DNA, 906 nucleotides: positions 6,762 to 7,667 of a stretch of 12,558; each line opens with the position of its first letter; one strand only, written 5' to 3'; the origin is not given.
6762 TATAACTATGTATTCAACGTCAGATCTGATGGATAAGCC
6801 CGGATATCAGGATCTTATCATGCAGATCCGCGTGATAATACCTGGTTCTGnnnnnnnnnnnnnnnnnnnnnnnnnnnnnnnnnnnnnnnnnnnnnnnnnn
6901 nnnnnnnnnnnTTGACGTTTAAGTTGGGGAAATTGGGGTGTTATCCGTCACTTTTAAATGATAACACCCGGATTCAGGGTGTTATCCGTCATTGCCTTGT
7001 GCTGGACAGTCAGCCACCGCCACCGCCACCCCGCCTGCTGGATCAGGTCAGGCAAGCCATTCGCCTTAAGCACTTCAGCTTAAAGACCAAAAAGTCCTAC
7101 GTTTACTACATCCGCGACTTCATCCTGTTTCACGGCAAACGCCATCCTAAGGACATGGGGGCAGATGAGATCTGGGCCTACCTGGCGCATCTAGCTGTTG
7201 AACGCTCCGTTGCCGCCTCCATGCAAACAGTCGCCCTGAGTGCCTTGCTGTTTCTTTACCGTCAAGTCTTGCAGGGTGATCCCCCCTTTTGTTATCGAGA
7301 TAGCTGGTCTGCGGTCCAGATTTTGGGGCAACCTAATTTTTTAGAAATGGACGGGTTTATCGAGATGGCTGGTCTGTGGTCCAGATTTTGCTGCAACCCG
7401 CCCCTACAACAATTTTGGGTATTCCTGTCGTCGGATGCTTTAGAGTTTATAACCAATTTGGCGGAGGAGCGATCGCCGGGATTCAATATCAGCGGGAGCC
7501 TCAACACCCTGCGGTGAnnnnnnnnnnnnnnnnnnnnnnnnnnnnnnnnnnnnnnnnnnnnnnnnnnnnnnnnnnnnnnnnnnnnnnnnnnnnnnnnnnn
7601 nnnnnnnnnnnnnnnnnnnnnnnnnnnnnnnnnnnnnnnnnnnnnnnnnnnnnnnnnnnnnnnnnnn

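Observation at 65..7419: ~7.1-kb compositionally foreign island bounded by ~100-bp direct repeats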

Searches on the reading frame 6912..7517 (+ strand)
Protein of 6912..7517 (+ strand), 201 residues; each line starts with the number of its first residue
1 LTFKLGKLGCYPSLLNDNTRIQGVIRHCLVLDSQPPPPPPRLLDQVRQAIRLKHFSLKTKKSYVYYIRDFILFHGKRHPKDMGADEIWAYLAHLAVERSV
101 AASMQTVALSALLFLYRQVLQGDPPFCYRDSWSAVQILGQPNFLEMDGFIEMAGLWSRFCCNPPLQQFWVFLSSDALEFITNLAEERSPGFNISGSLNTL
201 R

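Call 8: search_protein_families(library=pfam, proteins=[window:6912-7517:+], max_evalue=0.01)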
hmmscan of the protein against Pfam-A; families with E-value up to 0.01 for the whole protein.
window:6912-7517:+ (201 aa): 1 family
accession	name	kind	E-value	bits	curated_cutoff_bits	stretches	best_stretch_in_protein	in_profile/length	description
PF13495.12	Phage_int_SAM_4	-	1.2e-25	90.2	27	1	42-121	1-80/85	Phage integrase, N-terminal SAM-like domain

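Call 13: search_protein_families(library=ncbifam, proteins=[window:6912-7517:+], max_evalue=0.01)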
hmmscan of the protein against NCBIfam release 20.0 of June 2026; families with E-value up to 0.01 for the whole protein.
window:6912-7517:+ (201 aa): 3 families
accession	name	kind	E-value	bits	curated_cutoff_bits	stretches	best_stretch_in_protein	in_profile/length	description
TIGR02249.1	integrase_gron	subfamily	3.9e-24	85.6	265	1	42-122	1-81/315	integron integrase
NF011946.0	PRK15417.1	equivalog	2.1e-23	83.1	435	1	39-126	13-100/337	integron integrase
NF040815.2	recomb_XerA_Arch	equivalog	0.0004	20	220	1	48-111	5-67/263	site-specific tyrosine recombinase/integron integrase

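Call 14: search_protein_families(library=padloc, proteins=[window:6912-7517:+], max_evalue=0.01)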
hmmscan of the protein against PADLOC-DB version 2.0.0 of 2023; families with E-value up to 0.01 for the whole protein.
window:6912-7517:+ (201 aa): 0 families

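Call 17: find_homologous_proteins(query=window:6912-7517:+, max_evalue=0.001)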
Query window:6912-7517:+ (201 aa): 2998 proteins with E <= 0.001 among 3096 candidates; the best 120 are listed.
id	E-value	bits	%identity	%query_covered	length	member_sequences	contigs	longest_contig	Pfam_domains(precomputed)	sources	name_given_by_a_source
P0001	6.7e-135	466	100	100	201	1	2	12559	PF13495.13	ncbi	-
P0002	8.1e-47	178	89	49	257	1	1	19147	PF13495.13,PF00589.28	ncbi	ncbi:integron integrase [Trichothermofontia sp.]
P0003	6.2e-45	172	69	60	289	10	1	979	PF13495.13,PF00589.28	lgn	-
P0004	3.2e-43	166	69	61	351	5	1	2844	PF13495.13,PF00589.28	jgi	-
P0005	9.1e-43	165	71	60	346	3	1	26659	PF13495.13,PF00589.28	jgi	jgi:integron integrase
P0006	2.0e-42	164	66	61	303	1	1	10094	PF13495.13,PF00589.28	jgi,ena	-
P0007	5.0e-42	162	54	40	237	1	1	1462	PF13495.13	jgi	jgi:hypothetical protein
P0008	1.1e-41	161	65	61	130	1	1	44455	PF13495.13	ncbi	ncbi:MAG: phage integrase N-terminal SAM-like domain-containing protein [Cyanobacteria bacterium P01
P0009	1.3e-41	161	66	59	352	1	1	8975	PF13495.13,PF00589.28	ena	-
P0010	1.8e-41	160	66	61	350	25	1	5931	PF13495.13,PF00589.28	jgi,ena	jgi:integron integrase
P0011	1.5e-40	157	66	61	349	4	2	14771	PF13495.13,PF00589.28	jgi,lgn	jgi:integron integrase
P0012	2.4e-40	157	85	45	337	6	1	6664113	PF13495.13,PF00589.28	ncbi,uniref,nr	ncbi:MAG: Tyrosine recombinase XerC [Chroococcidiopsis sp. SAG 2025]|uniref:integron integrase n=1 T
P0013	9.5e-40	155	65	60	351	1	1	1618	PF13495.13,PF00589.28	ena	-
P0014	1.0e-39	155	81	46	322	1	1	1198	PF13495.13,PF00589.28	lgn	-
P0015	1.2e-39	154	56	40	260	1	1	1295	PF13495.13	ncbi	-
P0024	2.4e-38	150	83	44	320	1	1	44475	PF13495.13,PF00589.28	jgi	jgi:integron integrase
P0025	3.0e-38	150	63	61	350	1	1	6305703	PF13495.13,PF00589.28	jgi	jgi:integron integrase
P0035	1.4e-37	148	78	45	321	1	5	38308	PF13495.13,PF00589.28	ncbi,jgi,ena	jgi:integron integrase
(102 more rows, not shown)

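Call 18: find_encoding_contigs(protein=P0002, flank=10000, max_places=5)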
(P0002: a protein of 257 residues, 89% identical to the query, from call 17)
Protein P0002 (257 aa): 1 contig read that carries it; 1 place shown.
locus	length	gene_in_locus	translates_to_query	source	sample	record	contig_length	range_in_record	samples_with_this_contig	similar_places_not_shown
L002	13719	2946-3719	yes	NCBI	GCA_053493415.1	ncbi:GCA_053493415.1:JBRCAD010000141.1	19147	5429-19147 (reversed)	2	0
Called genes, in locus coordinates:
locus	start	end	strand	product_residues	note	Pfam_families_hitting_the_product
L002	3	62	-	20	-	?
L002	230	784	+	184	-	PF01609:DDE_Tnp_1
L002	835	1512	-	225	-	PF18475:PIN7, PF18479:PIN_11 (weak), PF01936:NYN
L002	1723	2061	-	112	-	PF01934:HepT-like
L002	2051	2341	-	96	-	PF01909:NTP_transf_2, PF18765:Polbeta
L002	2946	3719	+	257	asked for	PF13495:Phage_int_SAM_4, PF00589:Phage_integrase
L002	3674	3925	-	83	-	-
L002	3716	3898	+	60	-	PF00589:Phage_integrase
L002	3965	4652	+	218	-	PF13384:HTH_23 (weak), PF13551:HTH_29, PF13565:HTH_32 (weak), PF13592:HTH_33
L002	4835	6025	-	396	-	PF00155:Aminotran_1_2, PF04864:Alliinase_C (weak)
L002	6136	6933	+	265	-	PF05175:MTS (weak), PF08003:Methyltransf_9 (weak), PF13489:Methyltransf_23, PF01209:Ubie_methyltran, PF13847:Methyltransf_31, PF08241:Methyltransf_11, PF08242:Methyltransf_12, PF13649:Methyltransf_25, +1 more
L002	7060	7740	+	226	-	-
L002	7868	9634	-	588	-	PF00072:Response_reg, PF01590:GAF, PF13185:GAF_2 (weak), PF00512:HisKA, PF02518:HATPase_c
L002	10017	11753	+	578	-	PF01946:Thi4 (faint), PF00890:FAD_binding_2, PF07992:Pyr_redox_2 (faint), PF02910:Succ_DH_flav_C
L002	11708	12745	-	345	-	-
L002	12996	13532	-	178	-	-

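Call 19: find_encoding_contigs(protein=P0012, flank=10000, max_places=3)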
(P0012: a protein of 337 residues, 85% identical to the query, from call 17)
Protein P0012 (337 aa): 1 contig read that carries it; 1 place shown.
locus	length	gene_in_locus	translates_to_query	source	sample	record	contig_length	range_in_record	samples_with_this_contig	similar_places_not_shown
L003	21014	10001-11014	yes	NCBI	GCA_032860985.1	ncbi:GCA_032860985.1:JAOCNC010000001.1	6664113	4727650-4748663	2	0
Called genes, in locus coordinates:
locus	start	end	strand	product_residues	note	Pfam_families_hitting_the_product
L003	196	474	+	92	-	PF21983:NikA-like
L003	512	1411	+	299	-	PF13613:HTH_Tnp_4, PF01609:DDE_Tnp_1, PF13359:DDE_Tnp_4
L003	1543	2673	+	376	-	PF03432:Relaxase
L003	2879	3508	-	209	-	PF06736:TMEM175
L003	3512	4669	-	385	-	PF01494:FAD_binding_3, PF22607:FAD_binding-like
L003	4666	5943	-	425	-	PF13450:NAD_binding_8 (faint), PF01946:Thi4 (weak), PF01266:DAO (faint), PF01494:FAD_binding_3 (faint), PF07992:Pyr_redox_2, PF12831:FAD_oxidored, PF13738:Pyr_redox_3, PF00070:Pyr_redox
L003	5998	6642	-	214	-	PF01323:DSBA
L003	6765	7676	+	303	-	PF00126:HTH_1, PF03466:LysR_substrate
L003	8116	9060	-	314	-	PF02558:ApbA, PF08546:ApbA_C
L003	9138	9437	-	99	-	PF14384:BrnA_antitoxin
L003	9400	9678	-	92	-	PF04365:BrnT_toxin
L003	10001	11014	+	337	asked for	PF13495:Phage_int_SAM_4, PF00589:Phage_integrase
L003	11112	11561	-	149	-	-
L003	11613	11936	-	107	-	-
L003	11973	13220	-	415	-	PF12323:HTH_OrfB_IS605, PF01385:OrfB_IS605, PF07282:Cas12f1-like_TNB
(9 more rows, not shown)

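Call 38: find_encoding_contigs(protein=P0025, flank=10000, max_places=2)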
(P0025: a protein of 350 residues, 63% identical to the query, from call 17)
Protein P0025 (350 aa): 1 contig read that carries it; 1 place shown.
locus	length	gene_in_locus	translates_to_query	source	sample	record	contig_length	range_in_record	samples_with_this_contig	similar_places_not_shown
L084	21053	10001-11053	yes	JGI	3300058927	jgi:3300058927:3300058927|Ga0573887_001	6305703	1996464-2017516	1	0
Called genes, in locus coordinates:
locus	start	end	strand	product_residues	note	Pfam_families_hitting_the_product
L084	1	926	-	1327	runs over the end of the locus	PF05378:Hydant_A_N, PF01968:Hydantoinase_A, PF19278:Hydant_A_C, PF02538:Hydantoinase_B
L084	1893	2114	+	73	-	-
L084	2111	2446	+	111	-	PF02371:Transposase_20 (weak)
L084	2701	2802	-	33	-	-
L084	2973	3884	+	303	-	PF13613:HTH_Tnp_4, PF01609:DDE_Tnp_1 (weak), PF13359:DDE_Tnp_4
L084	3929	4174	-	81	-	-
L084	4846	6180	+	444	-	PF00078:RVT_1, PF08388:GIIM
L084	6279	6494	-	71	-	-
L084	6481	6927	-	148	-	PF01850:PIN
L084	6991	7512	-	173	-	-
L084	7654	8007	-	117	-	PF18480:DUF5615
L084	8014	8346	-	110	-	PF04255:DUF433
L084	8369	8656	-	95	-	-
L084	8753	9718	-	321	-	-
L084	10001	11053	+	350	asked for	PF13495:Phage_int_SAM_4, PF00589:Phage_integrase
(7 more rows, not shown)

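Call 39: find_encoding_contigs(protein=P0035, flank=10000, max_places=3)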
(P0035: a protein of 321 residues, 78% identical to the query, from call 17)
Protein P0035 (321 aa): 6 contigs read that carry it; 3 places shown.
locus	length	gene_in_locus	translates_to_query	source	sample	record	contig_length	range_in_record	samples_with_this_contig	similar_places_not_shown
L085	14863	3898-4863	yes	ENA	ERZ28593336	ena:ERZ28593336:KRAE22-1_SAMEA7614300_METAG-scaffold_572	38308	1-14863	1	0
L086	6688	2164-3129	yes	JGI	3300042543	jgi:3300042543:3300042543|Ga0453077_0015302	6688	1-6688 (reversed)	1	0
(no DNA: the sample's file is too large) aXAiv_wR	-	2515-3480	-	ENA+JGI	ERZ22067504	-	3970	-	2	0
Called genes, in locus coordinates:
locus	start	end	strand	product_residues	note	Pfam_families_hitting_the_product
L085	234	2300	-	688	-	PF00012:HSP70 (faint)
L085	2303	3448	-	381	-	-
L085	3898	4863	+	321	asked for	PF13495:Phage_int_SAM_4, PF00589:Phage_integrase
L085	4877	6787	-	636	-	PF00890:FAD_binding_2, PF01266:DAO (faint), PF02910:Succ_DH_flav_C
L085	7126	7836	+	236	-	PF06026:Rib_5-P_isom_A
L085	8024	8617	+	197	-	PF03848:TehB, PF05724:TPMT (faint), PF13489:Methyltransf_23 (weak), PF08241:Methyltransf_11, PF08242:Methyltransf_12 (weak), PF13649:Methyltransf_25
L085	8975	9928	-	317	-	PF03631:Virul_fac_BrkB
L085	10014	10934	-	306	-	-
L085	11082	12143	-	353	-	PF00483:NTP_transferase, PF22640:ManC_GMP_beta-helix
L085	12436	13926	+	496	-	PF03816:LytR_cpsA_psr, PF13399:LytR_C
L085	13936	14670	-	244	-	PF00657:Lipase_GDSL, PF13472:Lipase_GDSL_2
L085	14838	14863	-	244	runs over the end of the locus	-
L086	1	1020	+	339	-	PF00145:DNA_methylase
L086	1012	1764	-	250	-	PF09570:RE_SinI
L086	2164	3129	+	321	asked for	PF13495:Phage_int_SAM_4, PF00589:Phage_integrase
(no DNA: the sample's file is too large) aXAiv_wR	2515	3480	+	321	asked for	PF13495:Phage_int_SAM_4, PF00589:Phage_integrase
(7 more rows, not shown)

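Call 40: find_encoding_contigs(protein=P0024, flank=10000, max_places=2)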
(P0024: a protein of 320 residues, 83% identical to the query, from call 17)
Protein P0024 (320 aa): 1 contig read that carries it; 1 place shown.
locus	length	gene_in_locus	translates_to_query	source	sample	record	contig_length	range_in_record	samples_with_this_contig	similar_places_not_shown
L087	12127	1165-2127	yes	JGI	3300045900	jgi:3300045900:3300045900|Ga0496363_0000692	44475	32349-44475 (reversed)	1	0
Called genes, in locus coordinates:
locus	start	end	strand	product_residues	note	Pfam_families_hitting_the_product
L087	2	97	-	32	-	?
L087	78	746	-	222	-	-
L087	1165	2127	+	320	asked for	PF13495:Phage_int_SAM_4, PF00589:Phage_integrase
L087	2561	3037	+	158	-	PF01252:Peptidase_A8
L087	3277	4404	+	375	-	PF00155:Aminotran_1_2, PF01041:DegT_DnrJ_EryC1, PF01212:Beta_elim_lyase (weak), PF01053:Cys_Met_Meta_PP (weak)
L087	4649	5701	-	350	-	PF02685:Glucokinase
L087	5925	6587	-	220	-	PF09335:VTT_dom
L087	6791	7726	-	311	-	PF01476:LysM (faint), PF01551:Peptidase_M23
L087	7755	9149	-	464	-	-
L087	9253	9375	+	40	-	-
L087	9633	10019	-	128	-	-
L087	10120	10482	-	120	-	PF01740:STAS, PF13466:STAS_2 (weak)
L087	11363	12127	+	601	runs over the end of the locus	PF03717:PBP_dimer, PF00905:Transpeptidase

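Call 72: search_protein_families(library=ncbifam, proteins=[P0012, P0035, P0025, P0024], max_evalue=1e-10)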
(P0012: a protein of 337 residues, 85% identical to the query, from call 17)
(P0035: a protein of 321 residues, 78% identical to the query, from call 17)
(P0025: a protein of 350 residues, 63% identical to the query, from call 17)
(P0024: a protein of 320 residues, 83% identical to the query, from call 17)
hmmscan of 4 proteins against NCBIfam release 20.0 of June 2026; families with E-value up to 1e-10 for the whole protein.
P0012 (337 aa): 9 families
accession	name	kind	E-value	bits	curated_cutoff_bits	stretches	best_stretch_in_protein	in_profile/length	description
TIGR02249.1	integrase_gron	subfamily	3.4e-148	493.1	265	1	24-337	1-314/315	integron integrase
NF011946.0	PRK15417.1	equivalog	1e-115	386.5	435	1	23-336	15-328/337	integron integrase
NF040815.2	recomb_XerA_Arch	equivalog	1.4e-54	185.4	220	2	30-205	5-177/263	site-specific tyrosine recombinase/integron integrase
TIGR02224.1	recomb_XerC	equivalog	4.8e-44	150.9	335.15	2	258-323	212-277/295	tyrosine recombinase XerC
TIGR02225.1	recomb_XerD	equivalog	1.2e-40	139.7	329.6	2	256-325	207-276/290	site-specific tyrosine recombinase XerD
NF001399.0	PRK00283.1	subfamily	6e-40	137.4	279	1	39-325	24-285/300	tyrosine recombinase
NF002331.0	PRK01287.1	subfamily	4.8e-34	117.9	371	2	261-323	249-312/365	site-specific tyrosine recombinase XerC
NF003462.0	PRK05084.1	equivalog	1.1e-16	60.6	267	0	261-326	284-347/360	tyrosine recombinase XerS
NF007371.0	PRK09871.1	subfamily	2.4e-11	43.6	222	0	237-322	86-173/198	tyrosine-type DNA invertase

P0035 (321 aa): 8 families
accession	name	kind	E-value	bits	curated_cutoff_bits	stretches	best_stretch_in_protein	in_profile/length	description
TIGR02249.1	integrase_gron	subfamily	5.8e-143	476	265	1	9-321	1-313/315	integron integrase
NF011946.0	PRK15417.1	equivalog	2.2e-116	388.7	435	1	8-321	15-328/337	integron integrase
NF040815.2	recomb_XerA_Arch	equivalog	7.2e-52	176.6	220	2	15-189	5-176/263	site-specific tyrosine recombinase/integron integrase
TIGR02224.1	recomb_XerC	equivalog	1.5e-44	152.6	335.15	2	244-308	213-277/295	tyrosine recombinase XerC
TIGR02225.1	recomb_XerD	equivalog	4.3e-41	141.1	329.6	2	242-310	208-276/290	site-specific tyrosine recombinase XerD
NF001399.0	PRK00283.1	subfamily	1.2e-39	136.4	279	1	25-310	25-285/300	tyrosine recombinase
NF002331.0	PRK01287.1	subfamily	2.1e-33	115.8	371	2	246-308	249-312/365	site-specific tyrosine recombinase XerC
NF003462.0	PRK05084.1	equivalog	1.6e-16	60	267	0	244-311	282-347/360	tyrosine recombinase XerS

P0025 (350 aa): 8 families
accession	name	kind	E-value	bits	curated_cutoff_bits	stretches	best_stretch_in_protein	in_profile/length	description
TIGR02249.1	integrase_gron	subfamily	1.2e-142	474.9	265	1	38-349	2-313/315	integron integrase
NF011946.0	PRK15417.1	equivalog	1.8e-112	375.8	435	1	32-349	11-328/337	integron integrase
NF040815.2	recomb_XerA_Arch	equivalog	8.5e-50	169.8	220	2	42-217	4-176/263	site-specific tyrosine recombinase/integron integrase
TIGR02224.1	recomb_XerC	equivalog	2e-41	142.3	335.15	2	272-336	213-277/295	tyrosine recombinase XerC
TIGR02225.1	recomb_XerD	equivalog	2e-39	135.6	329.6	2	271-338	209-276/290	site-specific tyrosine recombinase XerD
NF001399.0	PRK00283.1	subfamily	6.5e-38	130.7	279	1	49-339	21-286/300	tyrosine recombinase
NF002331.0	PRK01287.1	subfamily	9.9e-33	113.6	371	2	274-337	249-313/365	site-specific tyrosine recombinase XerC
NF003462.0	PRK05084.1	equivalog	9.2e-15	54.2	267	0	295-341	303-349/360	tyrosine recombinase XerS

P0024 (320 aa): 9 families
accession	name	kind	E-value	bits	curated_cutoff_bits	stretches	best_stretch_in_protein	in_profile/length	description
TIGR02249.1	integrase_gron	subfamily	2.7e-147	490.2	265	1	7-320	1-314/315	integron integrase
NF011946.0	PRK15417.1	equivalog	1.3e-114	382.9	435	1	6-319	15-328/337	integron integrase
NF040815.2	recomb_XerA_Arch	equivalog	1.1e-53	182.4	220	2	13-187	5-176/263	site-specific tyrosine recombinase/integron integrase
TIGR02224.1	recomb_XerC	equivalog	1.6e-43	149.2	335.15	2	241-306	212-277/295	tyrosine recombinase XerC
TIGR02225.1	recomb_XerD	equivalog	2.3e-39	135.5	329.6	2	239-308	207-276/290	site-specific tyrosine recombinase XerD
NF001399.0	PRK00283.1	subfamily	1.3e-38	132.9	279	1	22-308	24-285/300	tyrosine recombinase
NF002331.0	PRK01287.1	subfamily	1e-35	123.4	371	2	242-306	247-312/365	site-specific tyrosine recombinase XerC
NF003462.0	PRK05084.1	equivalog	2.5e-16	59.4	267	0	242-309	282-347/360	tyrosine recombinase XerS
NF007371.0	PRK09871.1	subfamily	6.3e-12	45.4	222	0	239-305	107-173/198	tyrosine-type DNA invertase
